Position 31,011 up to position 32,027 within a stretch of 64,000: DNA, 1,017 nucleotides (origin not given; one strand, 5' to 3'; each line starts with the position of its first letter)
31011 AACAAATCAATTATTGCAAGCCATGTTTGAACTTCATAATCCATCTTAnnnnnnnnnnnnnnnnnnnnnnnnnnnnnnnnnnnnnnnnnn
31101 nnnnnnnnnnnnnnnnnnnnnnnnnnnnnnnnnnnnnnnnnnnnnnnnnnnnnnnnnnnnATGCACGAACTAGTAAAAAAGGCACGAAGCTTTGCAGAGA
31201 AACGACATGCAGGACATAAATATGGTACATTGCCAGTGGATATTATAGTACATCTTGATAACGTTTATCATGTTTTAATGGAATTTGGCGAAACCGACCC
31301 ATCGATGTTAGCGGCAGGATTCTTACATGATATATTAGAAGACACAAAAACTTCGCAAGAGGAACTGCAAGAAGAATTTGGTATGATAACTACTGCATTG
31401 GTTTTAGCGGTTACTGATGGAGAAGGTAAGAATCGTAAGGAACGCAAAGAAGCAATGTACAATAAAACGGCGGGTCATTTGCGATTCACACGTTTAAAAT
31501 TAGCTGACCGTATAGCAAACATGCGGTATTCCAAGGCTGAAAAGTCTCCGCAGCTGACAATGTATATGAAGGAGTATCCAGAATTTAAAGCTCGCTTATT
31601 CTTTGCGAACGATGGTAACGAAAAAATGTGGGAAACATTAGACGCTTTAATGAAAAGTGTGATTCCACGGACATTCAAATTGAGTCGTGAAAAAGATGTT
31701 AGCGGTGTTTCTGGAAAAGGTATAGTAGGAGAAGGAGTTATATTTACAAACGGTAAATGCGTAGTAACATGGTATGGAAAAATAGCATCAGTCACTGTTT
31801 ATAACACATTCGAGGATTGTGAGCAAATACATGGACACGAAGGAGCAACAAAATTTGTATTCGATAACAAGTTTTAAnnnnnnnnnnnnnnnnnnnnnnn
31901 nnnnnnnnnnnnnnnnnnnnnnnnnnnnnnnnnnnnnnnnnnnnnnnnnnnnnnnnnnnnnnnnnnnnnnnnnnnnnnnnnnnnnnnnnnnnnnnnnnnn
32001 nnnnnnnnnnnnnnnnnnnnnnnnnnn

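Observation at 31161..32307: Adjacent small alarmone hydrolase-like HD protein and NADAR domain protein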

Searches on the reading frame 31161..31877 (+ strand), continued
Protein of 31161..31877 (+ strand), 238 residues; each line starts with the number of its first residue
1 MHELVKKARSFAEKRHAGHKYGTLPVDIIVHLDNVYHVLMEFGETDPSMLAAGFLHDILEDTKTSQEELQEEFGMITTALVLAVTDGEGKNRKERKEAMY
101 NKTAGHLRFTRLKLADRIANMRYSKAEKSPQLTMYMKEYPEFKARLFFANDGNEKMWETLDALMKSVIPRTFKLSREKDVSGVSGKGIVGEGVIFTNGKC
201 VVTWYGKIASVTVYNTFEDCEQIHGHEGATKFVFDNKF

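Call 90: fold_search(model_id=the predicted structure, library=viral)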
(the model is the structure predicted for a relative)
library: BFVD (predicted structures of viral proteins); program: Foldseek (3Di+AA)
matches with E <= 10: 576; with E <= 0.001: 30
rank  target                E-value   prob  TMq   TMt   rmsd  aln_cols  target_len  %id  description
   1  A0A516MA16            1.2e-08  1.00  0.60  0.64   2.8       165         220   28  (no name in the UniProt tables at hand)
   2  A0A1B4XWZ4            4.2e-08  1.00  0.61  0.78   2.4       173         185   22  Phosphohydrolase [Tenacibaculum phage pT24]
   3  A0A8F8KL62            4.9e-08  1.00  0.63  0.75   2.2       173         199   24  (P)ppGpp synthetase/hydrolase [Clandestinovirus]
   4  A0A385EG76            5.7e-08  1.00  0.58  0.52   3.5       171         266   25  HD/PDEase domain protein [Caulobacter phage CcrSC]
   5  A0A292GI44            5.7e-08  1.00  0.59  0.66   3.2       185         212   26  (no name in the UniProt tables at hand)
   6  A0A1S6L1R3            9.0e-08  1.00  0.62  0.54  10.5       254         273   18  (no name in the UniProt tables at hand)
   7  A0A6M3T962            1.2e-07  1.00  0.28  0.45  15.7       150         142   24  (no name in the UniProt tables at hand)
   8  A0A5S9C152            1.3e-07  1.00  0.54  0.72   4.0       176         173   23  Phosphohydrolase [Tenacibaculum phage PTm1]
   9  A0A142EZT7            5.7e-07  1.00  0.60  0.69   3.2       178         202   24  (no name in the UniProt tables at hand)
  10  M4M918                8.6e-07  1.00  0.52  0.83   2.4       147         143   27  (no name in the UniProt tables at hand)
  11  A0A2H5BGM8            1.2e-06  1.00  0.50  0.76   2.8       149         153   23  HD domain-containing protein [Vibrio phage Ceto]
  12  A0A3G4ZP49            1.3e-06  1.00  0.60  0.46   2.4       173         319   26  HD domain-containing protein [Terrestrivirus sp.]
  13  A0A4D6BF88            1.4e-06  1.00  0.60  0.70   2.6       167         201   21  (no name in the UniProt tables at hand)
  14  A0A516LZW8            1.4e-06  1.00  0.50  0.69   4.0       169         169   24  (no name in the UniProt tables at hand)
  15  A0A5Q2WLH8            9.1e-06  1.00  0.28  0.67   1.8        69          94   49  Uncharacterized protein [Streptomyces phage Tribute]
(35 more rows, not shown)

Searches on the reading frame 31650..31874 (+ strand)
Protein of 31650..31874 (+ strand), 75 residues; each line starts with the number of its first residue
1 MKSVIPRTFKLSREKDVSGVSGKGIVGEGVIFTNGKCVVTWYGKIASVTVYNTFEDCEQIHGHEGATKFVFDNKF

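Call 31: search_solved_structures(query=window:31659-31874:+, max_evalue=10, show_alignments=3)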
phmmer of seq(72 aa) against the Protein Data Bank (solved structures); distinct sequences matched with E-value up to 10: 0.

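Call 32: search_dna_similar(query=window:31650-31874:+, collection=phages, mode=protein, max_evalue=0.001, max_rows=40, rows=spread)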
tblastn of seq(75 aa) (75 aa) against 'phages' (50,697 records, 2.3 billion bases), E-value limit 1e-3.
Records with a match: 161; places in all: 161; records where one place covers at least 80% of the query: 161.
Best place of each record, by identity: <60% 161.
By first word of the organism name: Streptomyces 128; Bacillus 19; Haloarcula 10; Mycobacterium 4.
By host as written in the record: Streptomyces griseus ATCC 10137 52; Streptomyces lividans JI 1326 33; Streptomyces viridochromogenes DSM40736 10; Streptomyces mirabilis NRRL B-2400 8; Streptomyces griseofuscus ATCC 23916 6; Haloarcula hispanica 6; Streptomyces sanglieri UNT16F27A 5; Bacillus anthracis 4; and 19 more.
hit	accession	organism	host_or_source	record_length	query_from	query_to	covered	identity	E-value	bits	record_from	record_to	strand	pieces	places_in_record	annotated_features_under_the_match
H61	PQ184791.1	Streptomyces phage Lululemon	Streptomyces lividans JI 1326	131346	7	71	87%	52.3%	9e-15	72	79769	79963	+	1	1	116: hypothetical protein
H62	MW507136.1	Streptomyces phage Cross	Streptomyces sanglieri UNT16F27A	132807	7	71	87%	52.3%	9e-15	72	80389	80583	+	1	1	117: hypothetical protein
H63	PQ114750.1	Streptomyces phage Larnav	Streptomyces lividans JI 1326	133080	7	71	87%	52.3%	9e-15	72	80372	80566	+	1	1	117: hypothetical protein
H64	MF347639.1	Streptomyces phage Samisti12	Streptomyces griseus ATCC 10137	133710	7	71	87%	52.3%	9e-15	72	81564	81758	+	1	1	hypothetical protein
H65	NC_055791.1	Streptomyces phage EGole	Streptomyces griseus ATCC 10137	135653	7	71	87%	52.3%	9e-15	72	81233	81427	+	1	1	120: hypothetical protein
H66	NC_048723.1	Streptomyces phage LukeCage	Streptomyces griseus ATCC 10137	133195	7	71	87%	49.2%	5e-14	70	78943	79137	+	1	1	121: hypothetical protein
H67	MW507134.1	Streptomyces phage Battuta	Streptomyces sanglieri UNT16F27A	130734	7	71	87%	49.2%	6e-14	70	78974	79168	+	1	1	122: hypothetical protein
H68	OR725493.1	Streptomyces phage Spelly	Streptomyces griseus ATCC 10137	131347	7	71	87%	49.2%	6e-14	70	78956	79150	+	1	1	125: hypothetical protein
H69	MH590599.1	Streptomyces phage Karimac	Streptomyces griseus ATCC 10137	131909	7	71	87%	49.2%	6e-14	70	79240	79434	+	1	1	123: hypothetical protein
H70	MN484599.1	Streptomyces phage Wipeout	Streptomyces griseus ATCC 10137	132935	7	71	87%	49.2%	6e-14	70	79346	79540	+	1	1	119: hypothetical protein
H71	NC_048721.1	Streptomyces phage StarPlatinum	Streptomyces griseus ATCC 10137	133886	7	71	87%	49.2%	6e-14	70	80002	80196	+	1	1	125: hypothetical protein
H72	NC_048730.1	Streptomyces phage Yaboi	Streptomyces lividans JI 1326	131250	7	71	87%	49.2%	8e-14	69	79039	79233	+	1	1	124: hypothetical protein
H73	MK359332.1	Streptomyces phage Genie2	Streptomyces lividans JI 1326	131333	7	71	87%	49.2%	1e-13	69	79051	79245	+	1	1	124: hypothetical protein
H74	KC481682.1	Bacillus phage vB_BanS-Tsamsa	Bacillus anthracis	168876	7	74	91%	46.5%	6e-11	61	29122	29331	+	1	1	hypothetical protein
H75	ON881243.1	Bacillus phage PK-3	Bacillus sp.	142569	7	74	91%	46.5%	8e-11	61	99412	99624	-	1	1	hypothetical protein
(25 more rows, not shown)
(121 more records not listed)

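Call 33: find_homologous_proteins(query=window:31650-31874:+, max_evalue=0.001)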
Query seq(75 aa) (75 aa): 19 proteins with E <= 0.001 among 19 candidates.
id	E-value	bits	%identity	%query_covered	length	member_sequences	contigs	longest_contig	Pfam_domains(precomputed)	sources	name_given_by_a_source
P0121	1.2e-27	113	74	88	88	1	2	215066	PF26761.1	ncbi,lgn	-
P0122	7.5e-16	75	51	96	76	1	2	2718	PF26761.1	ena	-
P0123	1.4e-15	74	58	85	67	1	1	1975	PF26761.1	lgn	-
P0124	2.1e-15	74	59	84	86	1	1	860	PF26761.1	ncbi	-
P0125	9.2e-15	72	57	81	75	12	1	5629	PF26761.1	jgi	jgi:hypothetical protein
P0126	1.4e-13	68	56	81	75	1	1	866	PF26761.1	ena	-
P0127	2.4e-12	64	45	99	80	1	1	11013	PF26761.1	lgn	-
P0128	2.8e-12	64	51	79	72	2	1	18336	PF26761.1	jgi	-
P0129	9.8e-12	62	52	80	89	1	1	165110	PF26761.1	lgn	-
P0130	3.4e-11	60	54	79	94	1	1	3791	PF26761.1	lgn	-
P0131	3.4e-11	60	51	79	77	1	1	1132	PF26761.1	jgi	jgi:hypothetical protein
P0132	1.2e-10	59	53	79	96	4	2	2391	PF26761.1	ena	-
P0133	1.3e-10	59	51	84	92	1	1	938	PF26761.1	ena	-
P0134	2.9e-10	57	53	79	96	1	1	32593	PF26761.1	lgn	-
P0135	5.5e-10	57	50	83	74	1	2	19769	PF26761.1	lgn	-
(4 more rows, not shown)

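Call 34: find_encoding_contigs(protein=P0121, flank=6000, max_places=3)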
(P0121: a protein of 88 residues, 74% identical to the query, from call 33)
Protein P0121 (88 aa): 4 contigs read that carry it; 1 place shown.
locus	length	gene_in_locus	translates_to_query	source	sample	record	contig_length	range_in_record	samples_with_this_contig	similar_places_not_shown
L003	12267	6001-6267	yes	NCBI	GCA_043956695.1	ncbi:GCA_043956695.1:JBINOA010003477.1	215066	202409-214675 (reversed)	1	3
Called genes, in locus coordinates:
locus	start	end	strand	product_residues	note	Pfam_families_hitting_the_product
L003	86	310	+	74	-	-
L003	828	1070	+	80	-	-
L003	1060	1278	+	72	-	PF04071:zf-like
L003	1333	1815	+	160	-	PF01844:HNH (faint)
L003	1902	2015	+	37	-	-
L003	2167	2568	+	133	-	PF00472:RF-1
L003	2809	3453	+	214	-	PF00588:SpoU_methylase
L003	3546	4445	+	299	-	-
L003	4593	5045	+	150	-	PF00011:HSP20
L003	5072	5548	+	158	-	-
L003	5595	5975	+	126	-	-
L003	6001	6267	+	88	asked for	PF26761:Acb5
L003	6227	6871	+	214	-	PF00149:Metallophos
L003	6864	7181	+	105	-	-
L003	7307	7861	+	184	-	-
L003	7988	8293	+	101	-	-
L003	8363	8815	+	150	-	-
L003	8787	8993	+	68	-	PF00313:CSD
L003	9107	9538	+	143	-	-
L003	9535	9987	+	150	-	PF00383:dCMP_cyt_deam_1, PF14437:MafB19-deam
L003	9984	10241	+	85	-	-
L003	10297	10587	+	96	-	-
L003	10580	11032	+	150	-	-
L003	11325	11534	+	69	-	-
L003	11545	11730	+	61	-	-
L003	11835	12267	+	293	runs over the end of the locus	-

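Call 45: get_annotated_region(hit=H65, flank=4000)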
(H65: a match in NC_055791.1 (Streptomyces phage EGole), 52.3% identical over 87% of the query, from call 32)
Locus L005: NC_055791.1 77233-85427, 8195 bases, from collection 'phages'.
description: Streptomyces phage EGole, complete genome.
organism: Streptomyces phage EGole (NCBI taxid 2517973)
taxonomy: Viruses; Duplodnaviria; Heunggongvirae; Uroviricota; Caudoviricetes; Stanwilliamsviridae; Boydwoodruffvirinae; Samistivirus; Samistivirus egole
host: Streptomyces griseus ATCC 10137; source: soil; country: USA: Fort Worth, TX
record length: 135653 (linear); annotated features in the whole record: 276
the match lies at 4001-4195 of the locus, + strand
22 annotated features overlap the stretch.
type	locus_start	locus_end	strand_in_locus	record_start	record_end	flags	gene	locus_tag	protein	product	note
CDS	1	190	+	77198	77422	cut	110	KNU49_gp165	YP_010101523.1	hypothetical protein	-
tRNA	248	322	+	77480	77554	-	111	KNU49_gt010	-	tRNA-Ile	-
CDS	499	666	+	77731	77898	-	112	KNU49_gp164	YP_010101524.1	hypothetical protein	-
CDS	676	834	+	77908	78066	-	113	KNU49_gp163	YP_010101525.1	hypothetical protein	-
tRNA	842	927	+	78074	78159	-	114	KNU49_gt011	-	tRNA-Ser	-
CDS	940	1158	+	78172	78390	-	115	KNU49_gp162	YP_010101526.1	hypothetical protein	-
tRNA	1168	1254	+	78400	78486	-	116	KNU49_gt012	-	tRNA-Ser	-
CDS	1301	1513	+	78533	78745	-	117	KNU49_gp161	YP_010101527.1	hypothetical protein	-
CDS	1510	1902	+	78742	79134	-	118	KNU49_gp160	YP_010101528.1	DUF3307 domain-containing protein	-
CDS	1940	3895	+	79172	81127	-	119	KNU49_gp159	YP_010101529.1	hydrolase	-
CDS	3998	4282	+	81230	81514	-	120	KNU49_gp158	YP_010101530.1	hypothetical protein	-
tRNA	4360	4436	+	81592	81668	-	121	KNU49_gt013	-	tRNA-Asp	-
CDS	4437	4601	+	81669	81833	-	122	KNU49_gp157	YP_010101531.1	hypothetical protein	-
CDS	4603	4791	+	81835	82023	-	123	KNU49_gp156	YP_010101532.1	hypothetical protein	-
tRNA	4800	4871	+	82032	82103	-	124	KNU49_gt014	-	tRNA-Asp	-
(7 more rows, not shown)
